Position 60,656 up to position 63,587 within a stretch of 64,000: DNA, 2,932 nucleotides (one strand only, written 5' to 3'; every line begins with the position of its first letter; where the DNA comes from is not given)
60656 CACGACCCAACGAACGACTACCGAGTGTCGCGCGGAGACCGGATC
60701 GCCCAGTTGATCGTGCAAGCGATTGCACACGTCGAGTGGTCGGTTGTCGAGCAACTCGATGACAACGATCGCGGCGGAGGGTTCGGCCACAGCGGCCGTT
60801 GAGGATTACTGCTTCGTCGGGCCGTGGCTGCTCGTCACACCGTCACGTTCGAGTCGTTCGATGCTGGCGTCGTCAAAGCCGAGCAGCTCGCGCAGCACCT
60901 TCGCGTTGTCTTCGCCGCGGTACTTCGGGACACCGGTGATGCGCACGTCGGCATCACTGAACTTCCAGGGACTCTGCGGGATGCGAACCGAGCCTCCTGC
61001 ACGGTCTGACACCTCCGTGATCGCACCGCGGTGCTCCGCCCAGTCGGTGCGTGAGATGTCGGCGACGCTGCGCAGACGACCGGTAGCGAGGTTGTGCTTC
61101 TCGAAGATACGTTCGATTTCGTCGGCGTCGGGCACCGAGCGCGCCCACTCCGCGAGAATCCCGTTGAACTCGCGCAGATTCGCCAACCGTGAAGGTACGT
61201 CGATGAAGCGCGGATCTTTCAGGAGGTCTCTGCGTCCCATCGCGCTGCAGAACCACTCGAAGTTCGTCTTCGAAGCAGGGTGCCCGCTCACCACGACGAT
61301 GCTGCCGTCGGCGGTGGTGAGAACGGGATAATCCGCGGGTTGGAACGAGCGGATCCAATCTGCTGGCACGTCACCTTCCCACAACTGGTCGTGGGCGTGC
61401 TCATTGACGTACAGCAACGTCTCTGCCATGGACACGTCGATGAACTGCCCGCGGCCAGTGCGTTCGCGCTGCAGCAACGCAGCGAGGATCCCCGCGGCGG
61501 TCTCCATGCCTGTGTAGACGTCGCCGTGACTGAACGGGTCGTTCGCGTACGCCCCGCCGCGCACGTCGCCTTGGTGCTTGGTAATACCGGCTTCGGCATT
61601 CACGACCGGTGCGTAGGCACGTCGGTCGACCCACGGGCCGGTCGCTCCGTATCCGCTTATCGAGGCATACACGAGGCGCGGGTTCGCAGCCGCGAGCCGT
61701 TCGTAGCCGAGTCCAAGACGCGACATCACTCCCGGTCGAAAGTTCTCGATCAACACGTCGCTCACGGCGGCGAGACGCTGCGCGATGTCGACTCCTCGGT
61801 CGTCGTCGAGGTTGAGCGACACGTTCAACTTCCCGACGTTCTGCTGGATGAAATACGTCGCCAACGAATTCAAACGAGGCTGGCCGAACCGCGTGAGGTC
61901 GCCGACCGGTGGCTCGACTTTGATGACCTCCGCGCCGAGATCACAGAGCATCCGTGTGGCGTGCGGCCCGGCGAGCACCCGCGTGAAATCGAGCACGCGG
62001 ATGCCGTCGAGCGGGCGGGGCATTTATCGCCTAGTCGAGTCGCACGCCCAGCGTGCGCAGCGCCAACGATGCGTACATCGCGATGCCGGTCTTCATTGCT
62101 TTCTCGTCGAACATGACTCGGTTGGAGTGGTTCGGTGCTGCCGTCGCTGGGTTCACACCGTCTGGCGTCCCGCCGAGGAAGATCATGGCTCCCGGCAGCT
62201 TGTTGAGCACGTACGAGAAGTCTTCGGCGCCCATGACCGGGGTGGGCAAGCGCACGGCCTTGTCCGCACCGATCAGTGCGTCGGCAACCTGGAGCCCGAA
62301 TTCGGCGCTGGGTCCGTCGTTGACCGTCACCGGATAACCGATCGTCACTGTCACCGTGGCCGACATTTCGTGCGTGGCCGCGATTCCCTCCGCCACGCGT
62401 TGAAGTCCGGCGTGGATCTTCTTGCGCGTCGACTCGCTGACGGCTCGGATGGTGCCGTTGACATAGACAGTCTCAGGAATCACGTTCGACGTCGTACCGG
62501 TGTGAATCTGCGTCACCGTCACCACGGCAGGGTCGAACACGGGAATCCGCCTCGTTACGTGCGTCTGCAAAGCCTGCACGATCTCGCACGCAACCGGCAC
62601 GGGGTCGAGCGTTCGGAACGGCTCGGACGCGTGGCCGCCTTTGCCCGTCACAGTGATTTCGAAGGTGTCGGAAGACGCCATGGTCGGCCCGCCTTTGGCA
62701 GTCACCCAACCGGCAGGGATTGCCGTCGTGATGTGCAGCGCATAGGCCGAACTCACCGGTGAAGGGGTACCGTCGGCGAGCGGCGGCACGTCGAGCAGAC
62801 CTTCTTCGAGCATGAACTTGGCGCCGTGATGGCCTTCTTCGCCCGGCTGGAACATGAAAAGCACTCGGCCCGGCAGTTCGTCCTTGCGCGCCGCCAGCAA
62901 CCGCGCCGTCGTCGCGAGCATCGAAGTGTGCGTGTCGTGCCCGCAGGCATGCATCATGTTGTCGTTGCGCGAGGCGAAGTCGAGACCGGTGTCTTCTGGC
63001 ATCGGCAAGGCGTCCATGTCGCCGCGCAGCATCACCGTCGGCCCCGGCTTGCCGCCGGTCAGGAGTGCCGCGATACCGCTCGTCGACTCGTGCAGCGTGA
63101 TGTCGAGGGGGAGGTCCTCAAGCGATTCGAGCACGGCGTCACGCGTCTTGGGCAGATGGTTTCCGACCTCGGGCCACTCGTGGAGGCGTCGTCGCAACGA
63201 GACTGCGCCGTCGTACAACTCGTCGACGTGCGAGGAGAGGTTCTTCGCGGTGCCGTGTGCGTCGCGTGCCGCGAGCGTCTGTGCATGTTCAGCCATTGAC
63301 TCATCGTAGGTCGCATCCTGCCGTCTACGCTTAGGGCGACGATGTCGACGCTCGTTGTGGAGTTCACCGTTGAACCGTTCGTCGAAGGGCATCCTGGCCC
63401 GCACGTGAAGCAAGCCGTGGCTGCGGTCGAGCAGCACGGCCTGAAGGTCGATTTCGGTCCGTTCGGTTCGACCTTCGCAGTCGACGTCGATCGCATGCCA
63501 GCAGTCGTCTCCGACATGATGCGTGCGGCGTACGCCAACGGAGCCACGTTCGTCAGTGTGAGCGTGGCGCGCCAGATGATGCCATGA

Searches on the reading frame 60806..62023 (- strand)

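Call 68: search_protein_families(library=pfam, max_evalue=0.00001, proteins=[window:60806-62023:-])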
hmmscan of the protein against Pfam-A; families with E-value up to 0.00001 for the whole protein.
window:60806-62023:- (405 aa): 1 family
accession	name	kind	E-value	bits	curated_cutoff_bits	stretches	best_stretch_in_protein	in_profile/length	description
PF02515.22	CoA_transf_3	-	5.4e-96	322.3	23.3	1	5-372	1-365/366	CoA-transferase family III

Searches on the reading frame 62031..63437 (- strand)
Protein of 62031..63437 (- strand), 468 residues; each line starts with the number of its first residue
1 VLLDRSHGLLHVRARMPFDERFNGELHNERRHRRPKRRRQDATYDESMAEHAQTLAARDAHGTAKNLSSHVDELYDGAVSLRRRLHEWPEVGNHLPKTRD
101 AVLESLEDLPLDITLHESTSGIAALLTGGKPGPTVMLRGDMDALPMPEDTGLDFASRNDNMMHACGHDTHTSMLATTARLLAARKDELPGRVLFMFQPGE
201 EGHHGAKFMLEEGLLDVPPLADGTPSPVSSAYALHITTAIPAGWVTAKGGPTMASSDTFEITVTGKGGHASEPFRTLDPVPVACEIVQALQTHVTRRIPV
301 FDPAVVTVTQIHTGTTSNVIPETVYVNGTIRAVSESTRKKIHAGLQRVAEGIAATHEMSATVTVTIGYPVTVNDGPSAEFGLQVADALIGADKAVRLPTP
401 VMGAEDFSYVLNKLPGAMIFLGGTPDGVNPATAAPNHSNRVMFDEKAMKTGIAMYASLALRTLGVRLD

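Call 68: search_protein_families(library=pfam, max_evalue=0.00001, proteins=[window:62031-63437:-])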
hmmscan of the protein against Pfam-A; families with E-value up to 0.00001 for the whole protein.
window:62031-63437:- (468 aa): 2 families
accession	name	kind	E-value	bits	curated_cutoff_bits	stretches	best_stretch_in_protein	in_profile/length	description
PF01546.33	Peptidase_M20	-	3.3e-38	132.1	24.6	1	136-460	1-205/206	Peptidase family M20/M25/M40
PF07687.19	M20_dimer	-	1.4e-13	51.2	21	1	257-351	7-101/107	Peptidase dimerisation domain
